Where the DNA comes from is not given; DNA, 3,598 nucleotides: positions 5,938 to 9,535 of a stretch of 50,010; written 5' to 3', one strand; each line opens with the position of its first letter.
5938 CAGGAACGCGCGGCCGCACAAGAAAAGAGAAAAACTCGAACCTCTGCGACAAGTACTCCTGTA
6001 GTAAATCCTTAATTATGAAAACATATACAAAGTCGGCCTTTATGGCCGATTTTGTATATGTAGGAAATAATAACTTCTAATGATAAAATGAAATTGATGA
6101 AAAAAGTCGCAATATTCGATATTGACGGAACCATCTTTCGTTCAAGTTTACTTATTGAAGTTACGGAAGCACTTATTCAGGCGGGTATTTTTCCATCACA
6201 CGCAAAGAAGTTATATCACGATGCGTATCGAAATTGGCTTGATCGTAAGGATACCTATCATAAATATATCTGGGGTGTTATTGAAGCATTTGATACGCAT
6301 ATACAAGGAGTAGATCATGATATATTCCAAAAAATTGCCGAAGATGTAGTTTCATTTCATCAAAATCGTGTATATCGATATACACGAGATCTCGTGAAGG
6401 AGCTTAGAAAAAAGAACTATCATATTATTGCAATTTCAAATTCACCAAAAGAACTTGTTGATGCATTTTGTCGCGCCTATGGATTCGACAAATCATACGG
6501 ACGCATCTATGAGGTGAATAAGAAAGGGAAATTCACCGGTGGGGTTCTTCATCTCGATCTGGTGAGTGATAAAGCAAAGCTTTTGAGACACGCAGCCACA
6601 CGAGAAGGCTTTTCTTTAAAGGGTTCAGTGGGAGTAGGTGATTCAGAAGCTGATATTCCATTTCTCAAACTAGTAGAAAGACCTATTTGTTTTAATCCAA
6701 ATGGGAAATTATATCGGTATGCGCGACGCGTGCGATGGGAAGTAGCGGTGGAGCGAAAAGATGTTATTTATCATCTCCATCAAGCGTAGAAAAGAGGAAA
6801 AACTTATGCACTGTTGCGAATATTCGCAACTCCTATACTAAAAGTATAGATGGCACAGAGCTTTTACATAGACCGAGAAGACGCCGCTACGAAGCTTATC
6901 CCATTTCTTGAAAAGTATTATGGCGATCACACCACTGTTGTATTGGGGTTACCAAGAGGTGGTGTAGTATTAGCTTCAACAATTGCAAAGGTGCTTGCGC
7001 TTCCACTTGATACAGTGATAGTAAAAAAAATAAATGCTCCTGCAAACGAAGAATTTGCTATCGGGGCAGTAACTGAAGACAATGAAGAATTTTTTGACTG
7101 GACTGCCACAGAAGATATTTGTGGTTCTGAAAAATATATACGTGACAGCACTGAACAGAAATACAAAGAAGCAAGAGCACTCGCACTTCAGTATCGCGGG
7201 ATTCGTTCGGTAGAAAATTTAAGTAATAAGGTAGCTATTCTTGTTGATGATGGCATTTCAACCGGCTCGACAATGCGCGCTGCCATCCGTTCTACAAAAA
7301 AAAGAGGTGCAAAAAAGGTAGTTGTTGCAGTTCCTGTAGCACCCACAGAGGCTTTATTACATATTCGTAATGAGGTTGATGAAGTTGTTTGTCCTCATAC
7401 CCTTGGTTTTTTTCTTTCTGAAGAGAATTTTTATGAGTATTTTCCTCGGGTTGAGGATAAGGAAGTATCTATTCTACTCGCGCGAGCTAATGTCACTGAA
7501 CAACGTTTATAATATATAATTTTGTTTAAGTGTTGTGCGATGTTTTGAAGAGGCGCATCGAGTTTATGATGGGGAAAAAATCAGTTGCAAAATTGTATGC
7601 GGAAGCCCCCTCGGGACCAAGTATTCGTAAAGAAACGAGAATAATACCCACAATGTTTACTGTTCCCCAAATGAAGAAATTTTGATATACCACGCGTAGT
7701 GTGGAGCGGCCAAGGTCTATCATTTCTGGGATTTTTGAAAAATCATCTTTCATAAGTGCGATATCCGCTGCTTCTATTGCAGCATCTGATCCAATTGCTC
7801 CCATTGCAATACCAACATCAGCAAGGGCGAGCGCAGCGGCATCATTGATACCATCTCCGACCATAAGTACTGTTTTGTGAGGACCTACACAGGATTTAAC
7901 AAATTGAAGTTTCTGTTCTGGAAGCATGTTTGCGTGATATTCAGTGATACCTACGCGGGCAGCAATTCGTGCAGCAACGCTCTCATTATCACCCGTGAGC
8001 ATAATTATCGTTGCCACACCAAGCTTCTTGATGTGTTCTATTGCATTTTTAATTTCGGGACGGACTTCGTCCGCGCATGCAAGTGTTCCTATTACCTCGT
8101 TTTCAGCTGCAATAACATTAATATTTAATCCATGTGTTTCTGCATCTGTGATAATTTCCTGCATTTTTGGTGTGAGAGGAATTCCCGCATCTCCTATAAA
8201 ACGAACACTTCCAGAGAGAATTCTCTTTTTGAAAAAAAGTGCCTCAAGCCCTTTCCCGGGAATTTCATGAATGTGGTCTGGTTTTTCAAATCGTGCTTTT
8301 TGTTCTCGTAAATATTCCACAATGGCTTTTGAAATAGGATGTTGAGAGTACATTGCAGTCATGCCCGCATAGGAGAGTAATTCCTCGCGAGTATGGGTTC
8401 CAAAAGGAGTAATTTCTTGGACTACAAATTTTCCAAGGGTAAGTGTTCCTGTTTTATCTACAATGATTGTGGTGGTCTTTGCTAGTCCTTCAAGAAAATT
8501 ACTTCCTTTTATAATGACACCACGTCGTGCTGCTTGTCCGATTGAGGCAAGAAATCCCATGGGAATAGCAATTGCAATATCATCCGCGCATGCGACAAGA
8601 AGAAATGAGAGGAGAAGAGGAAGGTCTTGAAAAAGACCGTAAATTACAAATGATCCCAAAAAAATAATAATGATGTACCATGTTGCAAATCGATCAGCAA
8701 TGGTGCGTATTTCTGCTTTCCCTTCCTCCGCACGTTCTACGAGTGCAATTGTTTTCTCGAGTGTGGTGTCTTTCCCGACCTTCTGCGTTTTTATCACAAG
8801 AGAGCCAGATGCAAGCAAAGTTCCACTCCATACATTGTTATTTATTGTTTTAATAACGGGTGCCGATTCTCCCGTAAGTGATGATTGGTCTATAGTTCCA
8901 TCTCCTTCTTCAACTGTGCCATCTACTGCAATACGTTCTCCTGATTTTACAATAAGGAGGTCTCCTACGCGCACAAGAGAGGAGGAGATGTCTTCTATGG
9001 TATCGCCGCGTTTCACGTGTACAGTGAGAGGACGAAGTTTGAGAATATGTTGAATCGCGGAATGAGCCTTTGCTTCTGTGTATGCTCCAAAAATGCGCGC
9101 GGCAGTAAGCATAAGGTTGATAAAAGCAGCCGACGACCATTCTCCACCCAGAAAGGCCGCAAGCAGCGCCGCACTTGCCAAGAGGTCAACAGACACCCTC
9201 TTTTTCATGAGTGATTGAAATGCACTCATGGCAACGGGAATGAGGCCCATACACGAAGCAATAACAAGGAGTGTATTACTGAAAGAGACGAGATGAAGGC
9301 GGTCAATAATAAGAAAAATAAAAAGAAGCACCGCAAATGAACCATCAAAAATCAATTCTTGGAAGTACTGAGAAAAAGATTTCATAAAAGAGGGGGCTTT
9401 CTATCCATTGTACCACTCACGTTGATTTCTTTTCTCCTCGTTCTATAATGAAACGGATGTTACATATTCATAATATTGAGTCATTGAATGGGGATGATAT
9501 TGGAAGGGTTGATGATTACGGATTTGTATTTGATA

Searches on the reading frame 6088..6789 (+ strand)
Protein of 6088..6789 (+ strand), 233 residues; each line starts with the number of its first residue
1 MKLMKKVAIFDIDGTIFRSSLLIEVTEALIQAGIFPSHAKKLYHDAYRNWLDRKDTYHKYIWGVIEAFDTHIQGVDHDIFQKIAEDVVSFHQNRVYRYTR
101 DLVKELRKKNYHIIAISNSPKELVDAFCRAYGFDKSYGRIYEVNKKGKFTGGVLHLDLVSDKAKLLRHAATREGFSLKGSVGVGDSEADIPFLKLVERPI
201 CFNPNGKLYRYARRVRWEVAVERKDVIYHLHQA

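Call 65: search_protein_families(library=pfam, proteins=[window:6088-6789:+], max_evalue=0.001)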
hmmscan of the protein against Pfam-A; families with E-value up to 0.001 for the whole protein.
window:6088-6789:+ (233 aa): 4 families
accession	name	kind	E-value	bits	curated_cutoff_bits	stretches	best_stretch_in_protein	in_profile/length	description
PF12710.13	HAD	-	7.4e-19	69.3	27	1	8-194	1-189/189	haloacid dehalogenase-like hydrolase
PF00702.32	Hydrolase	-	1.6e-16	61.7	26.4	1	6-194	2-188/191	haloacid dehalogenase-like hydrolase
PF13419.12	HAD_2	-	2.5e-05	24.9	23.8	1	9-143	2-128/178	Haloacid dehalogenase-like hydrolase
PF08282.18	Hydrolase_3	-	0.00043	20.5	20.9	0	83-201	114-227/255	haloacid dehalogenase-like hydrolase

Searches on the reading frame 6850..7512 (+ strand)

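Call 65: search_protein_families(library=pfam, proteins=[window:6850-7512:+], max_evalue=0.001)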
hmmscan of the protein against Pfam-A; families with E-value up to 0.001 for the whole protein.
window:6850-7512:+ (220 aa): 3 families
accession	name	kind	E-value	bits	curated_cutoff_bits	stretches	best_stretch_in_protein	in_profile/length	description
PF00156.33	Pribosyltran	-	2.4e-21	76.2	26.3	1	10-182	12-143/158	Phosphoribosyl transferase domain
PF24390.1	PRTase-CE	-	0.00016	22.1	27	1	93-199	76-186/253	PRTase-CE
PF15609.12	PRTase_2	-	0.00061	19.8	28.8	1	125-161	118-154/188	Phosphoribosyl transferase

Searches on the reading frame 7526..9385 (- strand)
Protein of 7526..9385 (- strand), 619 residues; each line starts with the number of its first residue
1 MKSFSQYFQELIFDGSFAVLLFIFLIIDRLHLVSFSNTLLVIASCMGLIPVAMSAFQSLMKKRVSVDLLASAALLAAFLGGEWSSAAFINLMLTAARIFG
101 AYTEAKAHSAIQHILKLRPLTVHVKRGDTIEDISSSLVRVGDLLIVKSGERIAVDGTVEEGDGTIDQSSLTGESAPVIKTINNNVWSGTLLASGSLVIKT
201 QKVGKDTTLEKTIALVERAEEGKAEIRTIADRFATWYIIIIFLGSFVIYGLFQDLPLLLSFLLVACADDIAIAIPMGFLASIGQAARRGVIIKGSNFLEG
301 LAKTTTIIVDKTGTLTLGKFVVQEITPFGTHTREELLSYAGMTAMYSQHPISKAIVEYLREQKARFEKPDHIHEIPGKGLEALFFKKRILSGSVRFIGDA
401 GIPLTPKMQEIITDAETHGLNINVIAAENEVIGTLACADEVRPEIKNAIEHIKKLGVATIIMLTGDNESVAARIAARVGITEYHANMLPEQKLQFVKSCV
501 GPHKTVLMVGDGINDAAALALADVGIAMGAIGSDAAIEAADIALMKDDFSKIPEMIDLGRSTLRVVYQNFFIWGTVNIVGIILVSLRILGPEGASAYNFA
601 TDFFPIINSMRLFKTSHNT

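Call 12: search_protein_families(library=phrogs, proteins=[window:7526-9385:-], max_evalue=0.001)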
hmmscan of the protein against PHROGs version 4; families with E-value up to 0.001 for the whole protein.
window:7526-9385:- (619 aa): 1 family
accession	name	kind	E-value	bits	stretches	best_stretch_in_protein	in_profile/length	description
phrog_12316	-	other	4.8e-103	347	2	37-368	75-417/850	ATPase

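Call 65: search_protein_families(library=pfam, proteins=[window:7526-9385:-], max_evalue=0.001)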
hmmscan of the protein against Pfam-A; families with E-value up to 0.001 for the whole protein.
window:7526-9385:- (619 aa): 2 families
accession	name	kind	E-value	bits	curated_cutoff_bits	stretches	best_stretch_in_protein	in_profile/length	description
PF00122.25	E1-E2_ATPase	-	2.5e-40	138.4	28.1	1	117-288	2-181/181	E1-E2 ATPase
PF00702.32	Hydrolase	-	3.8e-31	109.4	26.4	1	305-523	2-191/191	haloacid dehalogenase-like hydrolase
